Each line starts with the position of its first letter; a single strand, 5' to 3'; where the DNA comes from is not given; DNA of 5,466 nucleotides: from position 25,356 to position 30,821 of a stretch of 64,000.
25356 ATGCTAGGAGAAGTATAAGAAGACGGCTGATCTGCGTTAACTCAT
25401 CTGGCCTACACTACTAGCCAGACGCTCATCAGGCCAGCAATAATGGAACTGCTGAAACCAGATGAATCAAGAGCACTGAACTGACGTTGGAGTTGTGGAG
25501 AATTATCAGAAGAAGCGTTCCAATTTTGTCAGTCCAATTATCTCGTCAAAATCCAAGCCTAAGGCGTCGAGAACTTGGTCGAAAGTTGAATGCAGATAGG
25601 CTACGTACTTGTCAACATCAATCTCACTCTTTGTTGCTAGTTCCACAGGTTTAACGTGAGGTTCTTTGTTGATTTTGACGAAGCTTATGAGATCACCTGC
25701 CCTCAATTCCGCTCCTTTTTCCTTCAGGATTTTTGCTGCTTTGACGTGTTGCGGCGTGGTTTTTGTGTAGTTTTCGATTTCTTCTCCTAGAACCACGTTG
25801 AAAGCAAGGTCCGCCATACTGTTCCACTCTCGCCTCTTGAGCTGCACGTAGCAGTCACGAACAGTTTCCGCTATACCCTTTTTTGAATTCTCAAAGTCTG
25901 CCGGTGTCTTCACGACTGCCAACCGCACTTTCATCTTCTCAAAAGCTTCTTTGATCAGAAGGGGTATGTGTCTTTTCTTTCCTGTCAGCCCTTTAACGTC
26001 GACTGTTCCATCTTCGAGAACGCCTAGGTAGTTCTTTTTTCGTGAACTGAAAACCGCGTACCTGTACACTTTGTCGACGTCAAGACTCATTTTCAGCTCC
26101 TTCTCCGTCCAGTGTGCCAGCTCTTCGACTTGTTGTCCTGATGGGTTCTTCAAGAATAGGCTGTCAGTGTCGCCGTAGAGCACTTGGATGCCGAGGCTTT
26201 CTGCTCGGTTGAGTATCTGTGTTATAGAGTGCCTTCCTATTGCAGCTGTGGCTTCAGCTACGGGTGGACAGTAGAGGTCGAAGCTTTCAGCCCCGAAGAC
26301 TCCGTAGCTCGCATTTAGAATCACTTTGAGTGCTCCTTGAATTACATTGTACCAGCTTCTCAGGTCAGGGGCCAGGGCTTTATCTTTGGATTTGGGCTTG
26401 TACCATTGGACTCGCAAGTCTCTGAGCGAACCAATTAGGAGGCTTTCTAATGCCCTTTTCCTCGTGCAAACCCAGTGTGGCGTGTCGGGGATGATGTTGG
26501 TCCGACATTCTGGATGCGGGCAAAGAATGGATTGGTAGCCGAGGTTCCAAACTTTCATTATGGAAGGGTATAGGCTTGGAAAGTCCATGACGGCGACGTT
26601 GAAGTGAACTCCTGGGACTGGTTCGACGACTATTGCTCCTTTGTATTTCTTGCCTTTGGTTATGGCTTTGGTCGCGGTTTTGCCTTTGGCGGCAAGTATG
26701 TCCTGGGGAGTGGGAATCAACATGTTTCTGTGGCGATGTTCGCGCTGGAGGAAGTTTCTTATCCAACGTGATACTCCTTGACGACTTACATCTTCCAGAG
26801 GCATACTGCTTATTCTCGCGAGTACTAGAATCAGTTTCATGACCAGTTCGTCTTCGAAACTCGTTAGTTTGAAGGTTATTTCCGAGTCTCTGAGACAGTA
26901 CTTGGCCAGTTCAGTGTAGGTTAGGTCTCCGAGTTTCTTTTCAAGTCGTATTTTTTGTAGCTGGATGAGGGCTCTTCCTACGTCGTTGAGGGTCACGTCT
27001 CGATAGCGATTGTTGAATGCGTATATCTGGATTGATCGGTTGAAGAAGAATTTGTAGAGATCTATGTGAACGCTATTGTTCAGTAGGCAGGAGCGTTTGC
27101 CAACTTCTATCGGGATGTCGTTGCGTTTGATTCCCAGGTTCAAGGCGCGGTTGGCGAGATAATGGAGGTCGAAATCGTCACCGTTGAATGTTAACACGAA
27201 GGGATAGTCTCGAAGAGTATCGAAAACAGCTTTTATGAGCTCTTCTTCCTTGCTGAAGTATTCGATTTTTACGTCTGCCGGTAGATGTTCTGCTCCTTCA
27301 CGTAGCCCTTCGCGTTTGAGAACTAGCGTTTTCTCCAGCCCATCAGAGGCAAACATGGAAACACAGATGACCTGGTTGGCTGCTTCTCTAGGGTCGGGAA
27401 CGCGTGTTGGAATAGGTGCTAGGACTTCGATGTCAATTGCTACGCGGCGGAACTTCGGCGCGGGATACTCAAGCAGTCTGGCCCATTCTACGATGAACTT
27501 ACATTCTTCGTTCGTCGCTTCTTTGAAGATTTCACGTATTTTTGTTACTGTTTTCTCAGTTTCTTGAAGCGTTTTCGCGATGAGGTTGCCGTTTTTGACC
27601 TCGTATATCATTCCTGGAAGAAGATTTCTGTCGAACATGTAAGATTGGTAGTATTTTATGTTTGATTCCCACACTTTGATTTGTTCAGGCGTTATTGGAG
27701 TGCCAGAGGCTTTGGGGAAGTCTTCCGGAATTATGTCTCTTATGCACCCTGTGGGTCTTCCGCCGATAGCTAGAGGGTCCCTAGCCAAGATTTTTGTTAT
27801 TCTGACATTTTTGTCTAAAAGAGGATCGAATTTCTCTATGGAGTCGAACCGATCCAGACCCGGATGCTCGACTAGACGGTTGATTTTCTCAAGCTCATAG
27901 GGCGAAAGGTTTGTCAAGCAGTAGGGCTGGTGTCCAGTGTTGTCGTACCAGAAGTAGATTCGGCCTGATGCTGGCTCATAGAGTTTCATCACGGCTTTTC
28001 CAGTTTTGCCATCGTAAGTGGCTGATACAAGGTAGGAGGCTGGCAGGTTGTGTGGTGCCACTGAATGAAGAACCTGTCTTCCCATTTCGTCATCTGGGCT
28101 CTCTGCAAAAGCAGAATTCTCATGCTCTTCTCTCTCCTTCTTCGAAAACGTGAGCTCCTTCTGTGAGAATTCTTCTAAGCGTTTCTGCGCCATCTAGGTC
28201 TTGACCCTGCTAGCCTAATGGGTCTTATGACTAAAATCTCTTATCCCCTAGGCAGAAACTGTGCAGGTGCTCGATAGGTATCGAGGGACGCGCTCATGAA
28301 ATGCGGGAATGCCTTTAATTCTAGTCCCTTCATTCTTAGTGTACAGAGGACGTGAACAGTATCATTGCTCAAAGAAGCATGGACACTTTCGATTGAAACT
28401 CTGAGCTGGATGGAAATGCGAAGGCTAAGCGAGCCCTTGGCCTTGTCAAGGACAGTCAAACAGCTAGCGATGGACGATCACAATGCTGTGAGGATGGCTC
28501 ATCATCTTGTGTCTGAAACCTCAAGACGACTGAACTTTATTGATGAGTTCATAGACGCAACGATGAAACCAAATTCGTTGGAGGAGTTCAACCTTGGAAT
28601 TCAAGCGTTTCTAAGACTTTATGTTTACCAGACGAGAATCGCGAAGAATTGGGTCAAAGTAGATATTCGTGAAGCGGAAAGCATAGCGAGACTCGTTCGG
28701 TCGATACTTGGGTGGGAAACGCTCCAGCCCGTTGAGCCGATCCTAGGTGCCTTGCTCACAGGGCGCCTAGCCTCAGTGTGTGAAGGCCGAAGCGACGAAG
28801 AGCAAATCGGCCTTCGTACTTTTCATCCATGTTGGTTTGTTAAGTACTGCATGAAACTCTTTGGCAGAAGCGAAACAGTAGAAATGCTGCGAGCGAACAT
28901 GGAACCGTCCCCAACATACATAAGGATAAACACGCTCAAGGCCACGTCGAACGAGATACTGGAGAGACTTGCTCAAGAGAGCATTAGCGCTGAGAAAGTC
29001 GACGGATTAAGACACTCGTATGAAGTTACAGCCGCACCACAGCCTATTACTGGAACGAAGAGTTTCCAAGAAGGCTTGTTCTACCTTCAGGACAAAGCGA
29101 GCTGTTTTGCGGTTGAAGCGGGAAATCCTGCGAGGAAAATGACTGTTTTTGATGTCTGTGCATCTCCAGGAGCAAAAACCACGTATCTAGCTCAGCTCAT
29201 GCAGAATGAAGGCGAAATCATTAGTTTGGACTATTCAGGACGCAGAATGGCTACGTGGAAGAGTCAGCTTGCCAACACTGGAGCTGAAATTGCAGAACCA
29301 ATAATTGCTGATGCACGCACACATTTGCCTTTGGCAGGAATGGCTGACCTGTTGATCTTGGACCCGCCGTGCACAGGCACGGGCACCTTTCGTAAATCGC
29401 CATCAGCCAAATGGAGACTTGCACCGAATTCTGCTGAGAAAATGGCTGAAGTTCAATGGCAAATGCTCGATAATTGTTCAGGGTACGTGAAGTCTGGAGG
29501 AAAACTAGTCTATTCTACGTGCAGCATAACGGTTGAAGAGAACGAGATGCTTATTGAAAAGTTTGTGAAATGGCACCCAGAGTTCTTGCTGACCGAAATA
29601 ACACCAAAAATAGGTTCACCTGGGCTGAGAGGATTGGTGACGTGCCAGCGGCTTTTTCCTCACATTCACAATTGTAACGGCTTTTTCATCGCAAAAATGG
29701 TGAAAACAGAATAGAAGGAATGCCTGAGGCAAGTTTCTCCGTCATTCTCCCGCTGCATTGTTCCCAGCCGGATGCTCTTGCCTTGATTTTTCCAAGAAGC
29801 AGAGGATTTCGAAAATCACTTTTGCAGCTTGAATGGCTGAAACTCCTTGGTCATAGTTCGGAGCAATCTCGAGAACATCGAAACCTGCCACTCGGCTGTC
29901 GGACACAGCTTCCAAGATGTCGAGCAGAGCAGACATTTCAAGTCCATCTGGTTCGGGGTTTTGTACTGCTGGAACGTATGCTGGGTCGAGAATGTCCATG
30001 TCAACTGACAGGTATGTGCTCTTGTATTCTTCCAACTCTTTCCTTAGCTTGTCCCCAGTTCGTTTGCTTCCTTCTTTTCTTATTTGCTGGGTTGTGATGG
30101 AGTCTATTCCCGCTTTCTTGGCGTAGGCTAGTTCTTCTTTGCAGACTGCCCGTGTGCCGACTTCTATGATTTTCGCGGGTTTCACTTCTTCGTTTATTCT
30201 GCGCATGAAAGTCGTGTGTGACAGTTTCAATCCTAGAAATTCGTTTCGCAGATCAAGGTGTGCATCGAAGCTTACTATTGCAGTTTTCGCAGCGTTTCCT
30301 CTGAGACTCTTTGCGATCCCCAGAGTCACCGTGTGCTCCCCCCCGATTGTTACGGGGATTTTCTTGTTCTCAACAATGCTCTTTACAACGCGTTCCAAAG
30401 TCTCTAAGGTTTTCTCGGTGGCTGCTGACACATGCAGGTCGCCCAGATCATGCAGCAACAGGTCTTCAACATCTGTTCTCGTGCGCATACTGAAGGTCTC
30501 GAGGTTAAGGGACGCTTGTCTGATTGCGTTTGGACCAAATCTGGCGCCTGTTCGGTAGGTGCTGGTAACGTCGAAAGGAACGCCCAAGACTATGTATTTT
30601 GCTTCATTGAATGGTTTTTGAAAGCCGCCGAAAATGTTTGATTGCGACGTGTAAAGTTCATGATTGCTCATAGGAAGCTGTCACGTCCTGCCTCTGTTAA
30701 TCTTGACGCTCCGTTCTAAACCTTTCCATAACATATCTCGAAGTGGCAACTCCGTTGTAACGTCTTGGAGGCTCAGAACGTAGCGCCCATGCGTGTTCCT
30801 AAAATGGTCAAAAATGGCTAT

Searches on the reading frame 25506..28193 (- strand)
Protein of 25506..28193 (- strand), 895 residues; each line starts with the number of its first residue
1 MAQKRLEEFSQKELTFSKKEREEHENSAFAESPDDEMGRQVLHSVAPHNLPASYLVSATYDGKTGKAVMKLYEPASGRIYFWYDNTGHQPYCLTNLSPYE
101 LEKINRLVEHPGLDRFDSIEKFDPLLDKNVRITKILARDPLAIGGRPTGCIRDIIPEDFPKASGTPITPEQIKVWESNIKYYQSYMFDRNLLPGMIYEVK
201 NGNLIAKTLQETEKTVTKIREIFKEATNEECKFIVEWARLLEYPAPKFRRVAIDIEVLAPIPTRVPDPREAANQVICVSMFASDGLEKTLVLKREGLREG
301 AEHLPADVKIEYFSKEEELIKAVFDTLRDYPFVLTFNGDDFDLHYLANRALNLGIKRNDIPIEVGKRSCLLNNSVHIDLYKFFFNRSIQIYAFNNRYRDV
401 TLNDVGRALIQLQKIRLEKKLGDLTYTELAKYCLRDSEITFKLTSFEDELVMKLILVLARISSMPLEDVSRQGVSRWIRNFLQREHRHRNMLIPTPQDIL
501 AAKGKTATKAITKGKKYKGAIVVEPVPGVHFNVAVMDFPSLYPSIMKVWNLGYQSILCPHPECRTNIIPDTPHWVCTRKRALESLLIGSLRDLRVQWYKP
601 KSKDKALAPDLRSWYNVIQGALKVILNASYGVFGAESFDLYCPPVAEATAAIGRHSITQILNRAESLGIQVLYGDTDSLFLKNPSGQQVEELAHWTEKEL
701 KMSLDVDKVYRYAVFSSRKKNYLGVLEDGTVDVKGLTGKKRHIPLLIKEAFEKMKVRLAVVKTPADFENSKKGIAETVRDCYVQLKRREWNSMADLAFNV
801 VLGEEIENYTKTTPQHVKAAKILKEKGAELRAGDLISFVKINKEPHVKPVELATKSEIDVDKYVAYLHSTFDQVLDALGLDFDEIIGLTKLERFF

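Call 30: search_protein_families(library=pfam, proteins=[window:25506-28193:-], max_evalue=0.1)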
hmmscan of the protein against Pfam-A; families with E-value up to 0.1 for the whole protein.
window:25506-28193:- (895 aa): 5 families
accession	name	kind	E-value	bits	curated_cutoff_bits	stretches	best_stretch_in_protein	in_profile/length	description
PF00136.26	DNA_pol_B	-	9e-44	150.4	23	1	467-860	4-427/453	DNA polymerase family B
PF03104.25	DNA_pol_B_exo1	-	3.4e-21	76.2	23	1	173-357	2-186/242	DNA polymerase family B, exonuclease domain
PF10108.15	DNA_pol_B_exo2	-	0.00057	20.1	24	1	314-358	35-80/213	Predicted 3'-5' exonuclease related to the exonuclease domain of PolB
PF13482.12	RNase_H_2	-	0.0014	19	22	1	315-383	43-96/165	RNase_H superfamily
PF08861.15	DUF1828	-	0.024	15.4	22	0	380-440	3-62/91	Domain of unknown function DUF1828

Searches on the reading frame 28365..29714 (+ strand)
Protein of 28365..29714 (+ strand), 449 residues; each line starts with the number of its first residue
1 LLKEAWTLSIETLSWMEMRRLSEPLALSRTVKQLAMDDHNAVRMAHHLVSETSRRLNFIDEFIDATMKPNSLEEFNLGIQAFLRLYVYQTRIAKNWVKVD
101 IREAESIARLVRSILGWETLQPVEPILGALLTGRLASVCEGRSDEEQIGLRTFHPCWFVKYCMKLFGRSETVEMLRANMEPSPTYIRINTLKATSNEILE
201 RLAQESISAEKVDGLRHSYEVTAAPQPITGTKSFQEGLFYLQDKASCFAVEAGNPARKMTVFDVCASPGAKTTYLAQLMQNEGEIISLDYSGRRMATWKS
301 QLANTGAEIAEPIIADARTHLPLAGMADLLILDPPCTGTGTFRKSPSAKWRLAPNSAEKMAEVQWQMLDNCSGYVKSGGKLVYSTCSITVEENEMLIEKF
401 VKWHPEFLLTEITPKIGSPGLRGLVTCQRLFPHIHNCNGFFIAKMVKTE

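Call 30: search_protein_families(library=pfam, proteins=[window:28365-29714:+], max_evalue=0.1)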
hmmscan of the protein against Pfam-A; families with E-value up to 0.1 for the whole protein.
window:28365-29714:+ (449 aa): 9 families
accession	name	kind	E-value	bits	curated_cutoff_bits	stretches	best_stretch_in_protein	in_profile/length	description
PF01189.24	Methyltr_RsmB-F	-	9.4e-44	149.9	27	1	254-445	5-198/199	16S rRNA methyltransferase RsmB/F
PF22458.1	RsmF-B_ferredox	-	1.2e-11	45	27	1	154-214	1-60/74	Methyltr_RsmF/B-like, ferredoxin-like domain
PF17125.10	Methyltr_RsmF_N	-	1.1e-07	32.6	34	1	157-243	4-85/86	N-terminal domain of 16S rRNA methyltransferase RsmF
PF01728.25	FtsJ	-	0.00091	19.6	24.1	1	257-299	21-60/181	FtsJ-like methyltransferase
PF01029.23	NusB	-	0.0022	18.8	23.1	1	38-109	41-113/133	NusB family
PF13847.12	Methyltransf_31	-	0.0093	16.1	27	1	258-389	4-115/145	Methyltransferase domain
PF21148.3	NSUN5_fdxn-like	-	0.01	16.6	24.5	1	183-207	2-26/78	NOL1/NOP2/Sun domain family member 5, ferredoxin-like domain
PF13578.12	Methyltransf_24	-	0.011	17.1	26.3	0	269-356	8-98/105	Methyltransferase domain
PF13649.12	Methyltransf_25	-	0.02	16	27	1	261-329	1-67/97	Methyltransferase domain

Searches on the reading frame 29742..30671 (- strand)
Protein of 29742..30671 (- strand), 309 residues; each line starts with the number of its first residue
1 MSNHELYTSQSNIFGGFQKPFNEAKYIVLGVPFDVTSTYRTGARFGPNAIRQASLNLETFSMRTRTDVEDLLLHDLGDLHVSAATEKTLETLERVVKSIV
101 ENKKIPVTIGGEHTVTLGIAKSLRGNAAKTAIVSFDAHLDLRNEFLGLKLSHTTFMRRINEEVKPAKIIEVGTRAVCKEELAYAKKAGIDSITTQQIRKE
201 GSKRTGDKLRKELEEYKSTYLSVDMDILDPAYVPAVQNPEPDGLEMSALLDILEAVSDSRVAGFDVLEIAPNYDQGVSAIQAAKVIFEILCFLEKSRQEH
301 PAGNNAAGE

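Call 12: search_protein_families(library=pfam, proteins=[window:29742-30671:-], max_evalue=0.01)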
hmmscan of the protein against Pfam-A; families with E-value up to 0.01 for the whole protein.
window:29742-30671:- (309 aa): 1 family
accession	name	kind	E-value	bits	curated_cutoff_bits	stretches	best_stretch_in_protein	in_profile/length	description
PF00491.26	Arginase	-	1.4e-77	261.3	22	1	25-290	2-279/280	Arginase family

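Call 56: find_encoding_contigs(protein=window:29742-30671:-, flank=3000, max_places=8)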
Protein window:29742-30671:- (309 aa): no gene with exactly this product is on record in the collection.
